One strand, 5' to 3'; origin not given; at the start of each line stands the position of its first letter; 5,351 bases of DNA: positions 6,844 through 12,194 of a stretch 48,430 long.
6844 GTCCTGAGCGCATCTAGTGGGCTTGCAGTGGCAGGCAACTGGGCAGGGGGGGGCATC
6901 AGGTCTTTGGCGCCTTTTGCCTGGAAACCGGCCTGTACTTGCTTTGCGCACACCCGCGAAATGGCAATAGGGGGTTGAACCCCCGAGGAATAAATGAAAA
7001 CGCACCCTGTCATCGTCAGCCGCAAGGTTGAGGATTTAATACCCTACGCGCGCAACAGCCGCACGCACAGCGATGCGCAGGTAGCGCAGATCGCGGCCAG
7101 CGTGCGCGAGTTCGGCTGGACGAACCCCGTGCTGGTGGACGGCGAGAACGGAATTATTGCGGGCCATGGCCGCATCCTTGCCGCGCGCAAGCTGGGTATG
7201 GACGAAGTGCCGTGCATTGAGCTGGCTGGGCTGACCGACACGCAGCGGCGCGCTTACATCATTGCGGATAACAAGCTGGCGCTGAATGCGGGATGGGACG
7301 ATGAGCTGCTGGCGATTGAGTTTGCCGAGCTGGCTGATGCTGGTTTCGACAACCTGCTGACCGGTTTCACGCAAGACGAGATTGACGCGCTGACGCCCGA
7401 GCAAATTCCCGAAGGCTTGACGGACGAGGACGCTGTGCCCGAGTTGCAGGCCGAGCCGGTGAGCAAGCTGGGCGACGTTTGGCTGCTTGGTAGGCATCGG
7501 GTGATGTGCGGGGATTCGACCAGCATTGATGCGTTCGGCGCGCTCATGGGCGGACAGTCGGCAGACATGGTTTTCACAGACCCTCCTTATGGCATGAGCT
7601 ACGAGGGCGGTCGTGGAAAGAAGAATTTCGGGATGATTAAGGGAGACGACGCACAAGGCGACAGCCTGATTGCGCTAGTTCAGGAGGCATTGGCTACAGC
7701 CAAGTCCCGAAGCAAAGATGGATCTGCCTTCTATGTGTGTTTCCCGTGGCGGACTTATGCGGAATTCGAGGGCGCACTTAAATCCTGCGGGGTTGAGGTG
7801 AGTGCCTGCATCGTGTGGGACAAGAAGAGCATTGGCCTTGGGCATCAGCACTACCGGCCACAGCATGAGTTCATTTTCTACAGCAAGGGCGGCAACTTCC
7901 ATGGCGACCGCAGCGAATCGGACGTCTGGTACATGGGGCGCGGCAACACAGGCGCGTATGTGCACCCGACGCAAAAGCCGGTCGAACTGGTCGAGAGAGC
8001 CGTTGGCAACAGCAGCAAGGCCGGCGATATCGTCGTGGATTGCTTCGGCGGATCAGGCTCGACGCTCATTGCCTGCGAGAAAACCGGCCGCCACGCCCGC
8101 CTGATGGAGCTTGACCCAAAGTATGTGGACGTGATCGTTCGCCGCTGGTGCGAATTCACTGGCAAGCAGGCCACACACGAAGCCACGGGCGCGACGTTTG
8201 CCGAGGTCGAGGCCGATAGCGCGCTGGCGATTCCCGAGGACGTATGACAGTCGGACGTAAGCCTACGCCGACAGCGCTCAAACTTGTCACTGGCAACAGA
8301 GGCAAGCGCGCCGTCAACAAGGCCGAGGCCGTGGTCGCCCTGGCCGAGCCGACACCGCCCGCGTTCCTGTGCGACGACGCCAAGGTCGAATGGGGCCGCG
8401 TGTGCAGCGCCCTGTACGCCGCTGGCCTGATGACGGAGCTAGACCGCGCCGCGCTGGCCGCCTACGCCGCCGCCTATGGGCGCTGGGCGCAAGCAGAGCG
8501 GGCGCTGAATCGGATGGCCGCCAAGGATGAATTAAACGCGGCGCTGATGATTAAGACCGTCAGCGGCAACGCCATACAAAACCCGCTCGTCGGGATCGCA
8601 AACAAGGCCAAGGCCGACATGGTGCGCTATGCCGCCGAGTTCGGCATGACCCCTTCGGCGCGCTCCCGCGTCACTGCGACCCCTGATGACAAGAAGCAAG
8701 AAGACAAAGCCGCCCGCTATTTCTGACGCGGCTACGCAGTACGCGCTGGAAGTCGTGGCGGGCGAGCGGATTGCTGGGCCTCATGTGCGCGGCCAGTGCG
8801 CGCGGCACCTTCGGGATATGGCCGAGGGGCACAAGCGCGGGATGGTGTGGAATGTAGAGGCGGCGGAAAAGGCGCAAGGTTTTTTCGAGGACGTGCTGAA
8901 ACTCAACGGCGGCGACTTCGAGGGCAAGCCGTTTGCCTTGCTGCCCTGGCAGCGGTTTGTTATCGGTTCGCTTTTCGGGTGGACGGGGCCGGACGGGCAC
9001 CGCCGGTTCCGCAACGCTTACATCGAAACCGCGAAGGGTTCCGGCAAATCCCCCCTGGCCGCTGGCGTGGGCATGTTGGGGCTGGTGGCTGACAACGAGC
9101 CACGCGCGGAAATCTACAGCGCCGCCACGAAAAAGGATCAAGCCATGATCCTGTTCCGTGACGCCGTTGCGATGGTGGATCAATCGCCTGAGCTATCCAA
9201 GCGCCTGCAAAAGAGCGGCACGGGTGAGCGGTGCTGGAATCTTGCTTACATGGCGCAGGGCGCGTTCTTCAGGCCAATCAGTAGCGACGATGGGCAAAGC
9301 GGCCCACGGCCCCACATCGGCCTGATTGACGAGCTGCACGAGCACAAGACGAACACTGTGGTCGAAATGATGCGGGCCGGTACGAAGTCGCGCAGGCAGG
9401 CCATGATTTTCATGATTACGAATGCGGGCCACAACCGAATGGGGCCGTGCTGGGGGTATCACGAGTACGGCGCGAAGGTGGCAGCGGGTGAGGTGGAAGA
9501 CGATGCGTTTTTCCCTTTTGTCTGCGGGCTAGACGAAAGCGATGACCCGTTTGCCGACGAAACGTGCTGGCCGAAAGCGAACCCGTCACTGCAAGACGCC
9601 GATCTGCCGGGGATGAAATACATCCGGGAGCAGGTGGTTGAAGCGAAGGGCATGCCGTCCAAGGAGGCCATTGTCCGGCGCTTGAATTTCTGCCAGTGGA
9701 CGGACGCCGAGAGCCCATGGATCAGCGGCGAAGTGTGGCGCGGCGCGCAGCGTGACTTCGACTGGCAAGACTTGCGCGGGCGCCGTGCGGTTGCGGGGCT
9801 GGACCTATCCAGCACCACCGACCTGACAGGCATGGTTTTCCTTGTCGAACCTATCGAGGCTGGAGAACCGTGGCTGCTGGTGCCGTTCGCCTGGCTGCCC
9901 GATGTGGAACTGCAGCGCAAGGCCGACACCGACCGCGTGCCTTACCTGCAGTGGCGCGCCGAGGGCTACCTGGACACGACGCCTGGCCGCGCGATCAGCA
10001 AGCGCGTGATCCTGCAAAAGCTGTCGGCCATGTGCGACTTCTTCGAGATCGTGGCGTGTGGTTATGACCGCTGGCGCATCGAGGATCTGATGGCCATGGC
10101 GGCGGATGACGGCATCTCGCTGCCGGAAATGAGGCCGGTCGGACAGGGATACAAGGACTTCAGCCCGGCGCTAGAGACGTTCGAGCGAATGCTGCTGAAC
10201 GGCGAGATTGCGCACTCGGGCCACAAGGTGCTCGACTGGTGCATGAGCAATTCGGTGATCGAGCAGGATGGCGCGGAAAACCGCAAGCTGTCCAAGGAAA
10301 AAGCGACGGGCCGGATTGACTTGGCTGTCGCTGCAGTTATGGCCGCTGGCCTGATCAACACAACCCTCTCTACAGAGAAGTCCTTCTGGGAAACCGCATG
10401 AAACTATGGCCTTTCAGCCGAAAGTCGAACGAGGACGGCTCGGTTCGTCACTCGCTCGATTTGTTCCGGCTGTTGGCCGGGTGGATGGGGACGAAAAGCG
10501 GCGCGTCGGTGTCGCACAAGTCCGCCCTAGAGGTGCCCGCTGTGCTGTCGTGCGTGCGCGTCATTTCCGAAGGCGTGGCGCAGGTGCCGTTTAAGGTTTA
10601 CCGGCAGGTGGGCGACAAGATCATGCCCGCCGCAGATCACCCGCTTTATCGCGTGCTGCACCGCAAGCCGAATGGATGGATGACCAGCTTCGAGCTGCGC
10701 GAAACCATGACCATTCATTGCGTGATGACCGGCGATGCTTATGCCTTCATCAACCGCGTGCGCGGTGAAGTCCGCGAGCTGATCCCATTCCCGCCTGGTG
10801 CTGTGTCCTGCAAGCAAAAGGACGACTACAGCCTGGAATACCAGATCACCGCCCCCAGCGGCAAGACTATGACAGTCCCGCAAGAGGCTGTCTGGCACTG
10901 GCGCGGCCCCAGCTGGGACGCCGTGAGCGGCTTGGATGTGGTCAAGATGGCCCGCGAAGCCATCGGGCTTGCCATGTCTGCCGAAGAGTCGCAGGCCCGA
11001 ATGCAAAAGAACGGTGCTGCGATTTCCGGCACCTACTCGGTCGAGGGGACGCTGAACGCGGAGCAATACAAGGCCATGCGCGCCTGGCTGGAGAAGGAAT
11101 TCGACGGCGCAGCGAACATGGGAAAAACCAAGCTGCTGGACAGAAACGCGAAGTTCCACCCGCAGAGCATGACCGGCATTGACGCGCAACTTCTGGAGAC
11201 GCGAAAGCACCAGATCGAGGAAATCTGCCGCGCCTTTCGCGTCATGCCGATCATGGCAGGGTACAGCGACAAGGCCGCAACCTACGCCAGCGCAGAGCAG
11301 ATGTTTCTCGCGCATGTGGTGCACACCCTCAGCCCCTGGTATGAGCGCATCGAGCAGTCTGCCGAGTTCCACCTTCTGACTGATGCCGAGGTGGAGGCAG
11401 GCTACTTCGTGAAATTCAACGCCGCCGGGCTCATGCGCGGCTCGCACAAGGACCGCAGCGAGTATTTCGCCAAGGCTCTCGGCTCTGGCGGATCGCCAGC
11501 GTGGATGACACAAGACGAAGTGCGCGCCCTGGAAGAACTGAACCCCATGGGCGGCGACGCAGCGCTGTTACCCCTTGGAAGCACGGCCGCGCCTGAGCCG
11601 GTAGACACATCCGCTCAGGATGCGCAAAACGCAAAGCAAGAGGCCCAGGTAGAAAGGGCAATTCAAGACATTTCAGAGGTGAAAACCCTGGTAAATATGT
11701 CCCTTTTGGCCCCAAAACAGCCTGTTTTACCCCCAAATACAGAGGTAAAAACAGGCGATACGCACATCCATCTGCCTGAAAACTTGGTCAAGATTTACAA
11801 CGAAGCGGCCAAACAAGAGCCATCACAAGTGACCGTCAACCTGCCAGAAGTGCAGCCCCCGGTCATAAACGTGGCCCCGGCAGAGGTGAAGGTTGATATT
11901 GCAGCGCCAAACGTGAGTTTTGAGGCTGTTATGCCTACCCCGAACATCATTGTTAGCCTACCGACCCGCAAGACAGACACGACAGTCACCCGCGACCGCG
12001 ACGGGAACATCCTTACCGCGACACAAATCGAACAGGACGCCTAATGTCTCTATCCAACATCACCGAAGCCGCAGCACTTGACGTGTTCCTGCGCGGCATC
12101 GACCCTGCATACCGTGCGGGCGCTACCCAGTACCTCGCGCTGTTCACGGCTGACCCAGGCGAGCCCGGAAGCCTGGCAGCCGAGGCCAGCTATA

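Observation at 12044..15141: Five unassigned genes inserted between portal and prohead protease, splitting the HK97 head module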

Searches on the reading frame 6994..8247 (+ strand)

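Call 31: search_protein_families(library=pfam, proteins=[window:6994-8247:+], max_evalue=0.01)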
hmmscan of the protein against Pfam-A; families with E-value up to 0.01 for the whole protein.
window:6994-8247:+ (417 aa): 3 families
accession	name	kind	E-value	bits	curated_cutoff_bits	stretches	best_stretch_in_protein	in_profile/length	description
PF01555.25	N6_N4_Mtase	-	6.7e-27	95.3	26.7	1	191-382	2-220/221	DNA methylase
PF02195.25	ParB_N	-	0.00013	22.4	26.3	1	23-84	20-84/95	ParB N-terminal domain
PF03602.21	Cons_hypoth95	-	0.0016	18.6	24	0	344-392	42-91/182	Conserved hypothetical protein 95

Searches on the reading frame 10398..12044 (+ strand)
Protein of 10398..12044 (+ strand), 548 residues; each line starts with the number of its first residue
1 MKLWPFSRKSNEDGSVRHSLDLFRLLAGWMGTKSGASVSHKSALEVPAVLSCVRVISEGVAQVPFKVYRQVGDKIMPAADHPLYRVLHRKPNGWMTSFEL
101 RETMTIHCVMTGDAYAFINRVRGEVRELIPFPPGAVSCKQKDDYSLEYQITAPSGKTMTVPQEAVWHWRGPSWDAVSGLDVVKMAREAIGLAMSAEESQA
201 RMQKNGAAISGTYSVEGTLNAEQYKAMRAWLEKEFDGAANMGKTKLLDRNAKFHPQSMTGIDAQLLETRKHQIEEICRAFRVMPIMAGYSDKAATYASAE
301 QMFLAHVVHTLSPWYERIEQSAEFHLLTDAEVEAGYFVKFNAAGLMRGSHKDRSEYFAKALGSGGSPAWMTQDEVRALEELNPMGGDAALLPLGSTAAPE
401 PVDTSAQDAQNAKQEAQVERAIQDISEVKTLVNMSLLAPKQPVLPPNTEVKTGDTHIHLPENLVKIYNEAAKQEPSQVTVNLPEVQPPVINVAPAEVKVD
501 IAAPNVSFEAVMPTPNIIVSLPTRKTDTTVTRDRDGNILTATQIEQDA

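Call 3: search_protein_families(library=pfam, proteins=[window:10398-12044:+], max_evalue=1)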
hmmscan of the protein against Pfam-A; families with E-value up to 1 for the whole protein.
window:10398-12044:+ (548 aa): 1 family
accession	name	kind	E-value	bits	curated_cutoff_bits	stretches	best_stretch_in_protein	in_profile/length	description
PF04860.17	Phage_portal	-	3.9e-89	299.4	39.1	1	47-379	1-320/321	Phage portal protein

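Call 4: search_protein_families(library=phrogs, proteins=[window:10398-12044:+], max_evalue=1)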
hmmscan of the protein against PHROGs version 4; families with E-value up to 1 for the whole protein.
window:10398-12044:+ (548 aa): 6 families
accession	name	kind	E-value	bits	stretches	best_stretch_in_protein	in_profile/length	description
phrog_12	-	head and packaging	1.2e-95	322.9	1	25-419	72-458/646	portal protein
phrog_2662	-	head and packaging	3.3e-57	195.5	1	41-418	62-446/717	portal protein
phrog_5929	-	head and packaging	4.4e-38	131.9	1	195-402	4-206/228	portal protein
phrog_11323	-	unknown function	2.2e-23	83.8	1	293-416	7-127/130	-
phrog_2271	-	head and packaging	1.4e-18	67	1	34-390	40-392/859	portal protein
phrog_21454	-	unknown function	3.4e-09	37.4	1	215-389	4-169/320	-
